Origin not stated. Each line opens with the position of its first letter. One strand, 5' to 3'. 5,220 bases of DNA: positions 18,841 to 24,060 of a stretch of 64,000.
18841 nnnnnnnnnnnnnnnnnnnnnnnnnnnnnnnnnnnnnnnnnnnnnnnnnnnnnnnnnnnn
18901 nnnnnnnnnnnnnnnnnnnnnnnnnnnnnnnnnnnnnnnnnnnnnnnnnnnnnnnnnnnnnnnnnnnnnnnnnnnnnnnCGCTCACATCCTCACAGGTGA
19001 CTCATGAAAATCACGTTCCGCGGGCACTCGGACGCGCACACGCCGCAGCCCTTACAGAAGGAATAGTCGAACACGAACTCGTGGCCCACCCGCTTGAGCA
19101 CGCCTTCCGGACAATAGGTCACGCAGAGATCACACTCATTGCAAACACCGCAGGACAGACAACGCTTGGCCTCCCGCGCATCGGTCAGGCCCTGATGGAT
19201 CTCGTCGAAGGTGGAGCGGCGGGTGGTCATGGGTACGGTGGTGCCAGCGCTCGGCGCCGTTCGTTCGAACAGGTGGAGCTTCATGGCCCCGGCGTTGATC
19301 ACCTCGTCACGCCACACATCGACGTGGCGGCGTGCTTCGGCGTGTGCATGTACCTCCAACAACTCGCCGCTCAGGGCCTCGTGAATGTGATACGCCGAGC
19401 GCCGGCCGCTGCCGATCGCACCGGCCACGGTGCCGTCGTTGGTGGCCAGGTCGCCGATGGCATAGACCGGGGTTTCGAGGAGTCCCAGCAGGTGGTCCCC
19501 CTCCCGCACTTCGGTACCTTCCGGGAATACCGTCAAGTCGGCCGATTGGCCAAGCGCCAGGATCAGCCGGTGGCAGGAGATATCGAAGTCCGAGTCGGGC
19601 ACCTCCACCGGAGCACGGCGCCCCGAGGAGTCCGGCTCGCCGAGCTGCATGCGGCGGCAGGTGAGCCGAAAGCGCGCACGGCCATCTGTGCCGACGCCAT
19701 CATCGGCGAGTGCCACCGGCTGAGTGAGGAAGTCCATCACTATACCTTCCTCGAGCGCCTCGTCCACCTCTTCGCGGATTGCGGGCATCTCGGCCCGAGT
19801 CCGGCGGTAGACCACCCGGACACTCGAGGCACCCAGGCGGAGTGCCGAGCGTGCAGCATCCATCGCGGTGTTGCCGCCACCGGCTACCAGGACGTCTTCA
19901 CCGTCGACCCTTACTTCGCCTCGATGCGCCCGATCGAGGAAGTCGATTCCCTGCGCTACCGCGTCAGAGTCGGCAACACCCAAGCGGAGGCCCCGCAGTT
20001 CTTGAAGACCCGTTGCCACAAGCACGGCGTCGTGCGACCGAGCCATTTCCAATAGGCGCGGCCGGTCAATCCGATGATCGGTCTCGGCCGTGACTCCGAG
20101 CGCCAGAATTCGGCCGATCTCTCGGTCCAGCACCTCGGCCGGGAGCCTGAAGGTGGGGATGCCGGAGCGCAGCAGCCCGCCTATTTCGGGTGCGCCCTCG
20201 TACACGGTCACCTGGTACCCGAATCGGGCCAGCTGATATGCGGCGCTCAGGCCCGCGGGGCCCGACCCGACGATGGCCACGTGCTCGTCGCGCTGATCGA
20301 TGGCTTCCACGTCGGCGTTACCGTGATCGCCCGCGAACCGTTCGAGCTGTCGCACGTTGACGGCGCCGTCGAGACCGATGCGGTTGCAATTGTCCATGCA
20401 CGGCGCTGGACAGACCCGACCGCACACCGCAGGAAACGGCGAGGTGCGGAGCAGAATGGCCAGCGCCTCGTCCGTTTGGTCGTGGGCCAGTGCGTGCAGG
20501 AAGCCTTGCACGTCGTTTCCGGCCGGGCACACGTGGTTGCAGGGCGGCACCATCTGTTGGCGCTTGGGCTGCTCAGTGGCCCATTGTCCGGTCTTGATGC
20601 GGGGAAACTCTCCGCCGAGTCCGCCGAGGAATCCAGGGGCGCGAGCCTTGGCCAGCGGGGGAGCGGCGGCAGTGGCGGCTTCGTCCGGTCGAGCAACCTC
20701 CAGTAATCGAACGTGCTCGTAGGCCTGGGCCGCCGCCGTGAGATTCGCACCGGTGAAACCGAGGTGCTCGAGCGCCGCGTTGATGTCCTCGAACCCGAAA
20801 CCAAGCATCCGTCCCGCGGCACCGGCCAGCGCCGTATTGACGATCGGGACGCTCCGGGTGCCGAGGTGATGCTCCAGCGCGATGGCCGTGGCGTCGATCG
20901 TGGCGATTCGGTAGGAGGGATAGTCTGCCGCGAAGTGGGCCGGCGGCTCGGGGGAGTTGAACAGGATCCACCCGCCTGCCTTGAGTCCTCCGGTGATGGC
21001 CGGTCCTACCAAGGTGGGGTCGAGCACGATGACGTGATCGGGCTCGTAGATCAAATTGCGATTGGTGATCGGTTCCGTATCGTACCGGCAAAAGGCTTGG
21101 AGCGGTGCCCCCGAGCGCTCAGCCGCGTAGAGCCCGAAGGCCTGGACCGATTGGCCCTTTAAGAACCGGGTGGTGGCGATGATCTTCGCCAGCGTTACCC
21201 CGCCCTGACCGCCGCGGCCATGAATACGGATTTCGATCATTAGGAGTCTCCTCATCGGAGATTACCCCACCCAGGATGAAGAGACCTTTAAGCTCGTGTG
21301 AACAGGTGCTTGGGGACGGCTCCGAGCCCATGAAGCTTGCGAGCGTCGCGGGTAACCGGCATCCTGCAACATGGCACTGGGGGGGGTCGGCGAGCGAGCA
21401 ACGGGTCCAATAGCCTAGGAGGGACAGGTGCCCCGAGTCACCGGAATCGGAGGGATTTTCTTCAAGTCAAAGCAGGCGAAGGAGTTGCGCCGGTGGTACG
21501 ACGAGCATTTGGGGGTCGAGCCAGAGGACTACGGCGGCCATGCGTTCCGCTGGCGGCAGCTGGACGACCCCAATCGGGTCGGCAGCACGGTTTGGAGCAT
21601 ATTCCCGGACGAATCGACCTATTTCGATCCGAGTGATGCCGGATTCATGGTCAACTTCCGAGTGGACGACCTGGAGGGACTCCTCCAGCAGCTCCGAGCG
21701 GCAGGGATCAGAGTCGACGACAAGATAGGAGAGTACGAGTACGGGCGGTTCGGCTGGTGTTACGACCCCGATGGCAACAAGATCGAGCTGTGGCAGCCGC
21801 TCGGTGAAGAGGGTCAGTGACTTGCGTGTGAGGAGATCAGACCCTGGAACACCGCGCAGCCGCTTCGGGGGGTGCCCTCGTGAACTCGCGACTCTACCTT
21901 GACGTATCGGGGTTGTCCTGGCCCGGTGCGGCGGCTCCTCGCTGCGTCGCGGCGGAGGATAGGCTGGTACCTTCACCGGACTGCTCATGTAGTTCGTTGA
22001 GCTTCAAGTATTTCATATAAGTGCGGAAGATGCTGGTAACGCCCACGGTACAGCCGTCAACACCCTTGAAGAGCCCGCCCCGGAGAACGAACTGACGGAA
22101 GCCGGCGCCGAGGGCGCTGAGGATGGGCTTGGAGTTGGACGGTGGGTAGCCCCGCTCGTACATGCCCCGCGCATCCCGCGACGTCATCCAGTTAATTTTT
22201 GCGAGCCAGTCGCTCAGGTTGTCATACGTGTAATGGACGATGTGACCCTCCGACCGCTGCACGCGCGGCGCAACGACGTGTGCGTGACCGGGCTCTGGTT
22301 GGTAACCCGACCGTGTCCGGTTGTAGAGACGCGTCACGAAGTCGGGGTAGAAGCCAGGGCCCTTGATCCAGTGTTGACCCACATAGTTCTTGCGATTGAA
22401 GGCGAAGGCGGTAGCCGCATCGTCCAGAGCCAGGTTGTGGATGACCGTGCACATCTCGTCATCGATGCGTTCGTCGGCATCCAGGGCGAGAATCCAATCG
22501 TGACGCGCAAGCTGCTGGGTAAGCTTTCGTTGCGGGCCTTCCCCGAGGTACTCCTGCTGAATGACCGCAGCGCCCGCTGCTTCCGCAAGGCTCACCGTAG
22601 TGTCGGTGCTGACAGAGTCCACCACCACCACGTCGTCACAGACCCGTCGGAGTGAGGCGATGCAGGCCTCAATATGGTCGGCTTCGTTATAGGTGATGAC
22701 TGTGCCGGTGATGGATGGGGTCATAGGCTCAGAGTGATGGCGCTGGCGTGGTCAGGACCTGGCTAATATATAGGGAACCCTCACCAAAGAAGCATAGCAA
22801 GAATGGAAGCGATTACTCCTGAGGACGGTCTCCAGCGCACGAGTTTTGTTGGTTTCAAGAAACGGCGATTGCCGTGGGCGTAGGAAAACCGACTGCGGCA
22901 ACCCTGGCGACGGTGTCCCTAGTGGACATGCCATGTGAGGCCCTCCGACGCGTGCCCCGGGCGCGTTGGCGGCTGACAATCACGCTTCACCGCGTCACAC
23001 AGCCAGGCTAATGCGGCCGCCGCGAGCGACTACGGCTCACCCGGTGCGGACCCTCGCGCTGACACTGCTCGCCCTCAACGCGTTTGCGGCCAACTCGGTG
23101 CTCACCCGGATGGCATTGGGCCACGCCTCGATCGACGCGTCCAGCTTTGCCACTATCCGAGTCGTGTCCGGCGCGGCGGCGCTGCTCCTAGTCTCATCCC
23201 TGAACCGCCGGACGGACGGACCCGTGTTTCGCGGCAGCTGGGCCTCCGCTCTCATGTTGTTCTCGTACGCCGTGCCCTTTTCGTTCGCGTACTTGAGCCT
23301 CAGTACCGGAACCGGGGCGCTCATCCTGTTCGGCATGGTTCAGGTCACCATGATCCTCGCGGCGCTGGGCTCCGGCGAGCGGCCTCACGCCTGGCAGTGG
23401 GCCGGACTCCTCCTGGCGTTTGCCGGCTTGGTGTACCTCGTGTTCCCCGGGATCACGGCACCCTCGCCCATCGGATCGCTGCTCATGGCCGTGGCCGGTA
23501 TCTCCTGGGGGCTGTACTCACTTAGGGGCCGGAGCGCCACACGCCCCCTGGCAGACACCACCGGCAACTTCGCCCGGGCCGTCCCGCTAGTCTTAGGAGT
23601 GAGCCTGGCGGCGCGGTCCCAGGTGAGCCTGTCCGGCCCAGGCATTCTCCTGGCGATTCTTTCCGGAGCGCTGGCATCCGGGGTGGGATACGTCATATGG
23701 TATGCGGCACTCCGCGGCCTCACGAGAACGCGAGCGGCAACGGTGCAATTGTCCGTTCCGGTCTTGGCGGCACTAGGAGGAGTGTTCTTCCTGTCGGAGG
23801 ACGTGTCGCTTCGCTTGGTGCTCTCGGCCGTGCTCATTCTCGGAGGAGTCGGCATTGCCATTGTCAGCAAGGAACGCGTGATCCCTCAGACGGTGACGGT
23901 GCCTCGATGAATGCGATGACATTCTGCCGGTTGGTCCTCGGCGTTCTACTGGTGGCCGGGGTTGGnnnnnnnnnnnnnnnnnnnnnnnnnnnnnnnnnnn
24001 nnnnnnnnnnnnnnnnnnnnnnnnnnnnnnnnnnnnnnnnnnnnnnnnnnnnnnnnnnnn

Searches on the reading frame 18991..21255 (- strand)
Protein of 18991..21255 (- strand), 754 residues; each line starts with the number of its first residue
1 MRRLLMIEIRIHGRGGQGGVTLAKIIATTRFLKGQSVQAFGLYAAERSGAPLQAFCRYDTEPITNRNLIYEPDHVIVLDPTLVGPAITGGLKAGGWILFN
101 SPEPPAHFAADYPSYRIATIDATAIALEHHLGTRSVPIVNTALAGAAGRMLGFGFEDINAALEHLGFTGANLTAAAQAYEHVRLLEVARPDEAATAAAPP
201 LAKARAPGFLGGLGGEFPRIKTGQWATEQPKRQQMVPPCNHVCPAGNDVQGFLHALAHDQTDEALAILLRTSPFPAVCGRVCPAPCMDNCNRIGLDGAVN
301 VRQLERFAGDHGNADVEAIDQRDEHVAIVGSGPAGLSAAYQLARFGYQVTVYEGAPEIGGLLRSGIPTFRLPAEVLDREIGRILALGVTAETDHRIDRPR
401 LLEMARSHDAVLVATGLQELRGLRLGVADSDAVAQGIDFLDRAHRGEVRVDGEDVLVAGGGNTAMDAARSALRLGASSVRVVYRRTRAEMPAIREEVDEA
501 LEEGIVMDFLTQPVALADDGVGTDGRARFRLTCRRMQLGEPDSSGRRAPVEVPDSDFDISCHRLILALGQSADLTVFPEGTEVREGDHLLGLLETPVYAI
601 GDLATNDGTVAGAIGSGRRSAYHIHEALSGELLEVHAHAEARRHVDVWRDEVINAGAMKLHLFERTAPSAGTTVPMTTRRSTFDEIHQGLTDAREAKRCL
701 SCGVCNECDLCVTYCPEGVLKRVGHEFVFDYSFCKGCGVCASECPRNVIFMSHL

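Call 52: search_protein_families(library=pfam, proteins=[window:18991-21255:-], max_evalue=0.00001)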
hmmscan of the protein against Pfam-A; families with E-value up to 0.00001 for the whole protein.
window:18991-21255:- (754 aa): 12 families
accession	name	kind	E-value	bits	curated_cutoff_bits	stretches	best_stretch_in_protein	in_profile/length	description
PF01558.24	POR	-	4.1e-26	92.6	27.4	1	15-180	1-173/173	Pyruvate ferredoxin/flavodoxin oxidoreductase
PF07992.20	Pyr_redox_2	-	8.8e-20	71.7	26.1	1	325-612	2-286/291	Pyridine nucleotide-disulphide oxidoreductase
PF14691.11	Fer4_20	-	6.1e-18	65.1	25.8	1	236-312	29-108/113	Dihydroprymidine dehydrogenase domain II, 4Fe-4S cluster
PF13450.12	NAD_binding_8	-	4.7e-10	40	21.9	1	328-364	1-37/68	NAD(P)-binding Rossmann-like domain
PF00070.33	Pyr_redox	-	8.3e-10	39.5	22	0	325-359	1-35/82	Pyridine nucleotide-disulphide oxidoreductase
PF12831.13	FAD_oxidored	-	1.6e-08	34.7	27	0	326-366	2-42/416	FAD dependent oxidoreductase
PF13738.12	Pyr_redox_3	-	1.6e-08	34.6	30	0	450-493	162-214/305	Pyridine nucleotide-disulphide oxidoreductase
PF01593.30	Amino_oxidase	-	2.8e-08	33.9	19.8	1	334-364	2-32/443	Flavin containing amine oxidoreductase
PF01266.30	DAO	-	9.6e-07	29.1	27.9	1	325-359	1-35/353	FAD dependent oxidoreductase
PF00037.32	Fer4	-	2.9e-06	27.3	21.1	1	728-749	2-23/24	4Fe-4S binding domain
PF13241.12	NAD_binding_7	-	3.5e-06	28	22.1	0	319-358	3-40/104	Putative NAD(P)-binding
PF00890.30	FAD_binding_2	-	7.5e-06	25.8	20.4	0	326-360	2-36/414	FAD binding domain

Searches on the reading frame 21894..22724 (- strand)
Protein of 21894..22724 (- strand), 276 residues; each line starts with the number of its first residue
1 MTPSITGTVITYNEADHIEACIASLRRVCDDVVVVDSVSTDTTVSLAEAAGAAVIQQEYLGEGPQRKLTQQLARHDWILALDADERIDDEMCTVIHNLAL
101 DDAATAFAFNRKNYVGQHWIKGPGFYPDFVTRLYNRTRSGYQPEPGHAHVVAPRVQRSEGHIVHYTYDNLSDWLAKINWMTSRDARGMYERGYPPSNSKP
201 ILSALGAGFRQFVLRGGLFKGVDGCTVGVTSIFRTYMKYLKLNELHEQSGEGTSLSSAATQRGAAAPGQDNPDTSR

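Call 52: search_protein_families(library=pfam, proteins=[window:21894-22724:-], max_evalue=0.00001)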
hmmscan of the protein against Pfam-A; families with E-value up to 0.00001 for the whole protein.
window:21894-22724:- (276 aa): 2 families
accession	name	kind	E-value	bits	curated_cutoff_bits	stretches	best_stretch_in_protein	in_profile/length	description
PF00535.33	Glycos_transf_2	-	8.4e-14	52.3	23.3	1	9-129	4-132/168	Glycosyl transferase family 2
PF13704.12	Glyco_tranf_2_4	-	6.2e-07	30.3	27.5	1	13-86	2-83/98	Glycosyl transferase family 2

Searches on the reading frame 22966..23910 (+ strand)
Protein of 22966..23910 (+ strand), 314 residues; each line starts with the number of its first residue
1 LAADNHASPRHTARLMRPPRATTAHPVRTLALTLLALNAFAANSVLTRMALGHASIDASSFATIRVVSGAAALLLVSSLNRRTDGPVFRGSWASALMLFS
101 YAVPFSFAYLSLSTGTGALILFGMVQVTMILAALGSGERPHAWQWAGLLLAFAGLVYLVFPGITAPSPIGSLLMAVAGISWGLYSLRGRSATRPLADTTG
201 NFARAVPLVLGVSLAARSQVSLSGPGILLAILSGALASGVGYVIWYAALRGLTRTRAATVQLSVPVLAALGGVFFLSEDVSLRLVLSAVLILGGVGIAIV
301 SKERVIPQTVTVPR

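Call 52: search_protein_families(library=pfam, proteins=[window:22966-23910:+], max_evalue=0.00001)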
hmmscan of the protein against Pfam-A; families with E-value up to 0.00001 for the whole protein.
window:22966-23910:+ (314 aa): 1 family
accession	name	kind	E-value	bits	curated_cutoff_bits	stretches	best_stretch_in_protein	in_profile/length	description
PF00892.27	EamA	-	1.6e-18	67.7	28.2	1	169-297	2-132/135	EamA-like transporter family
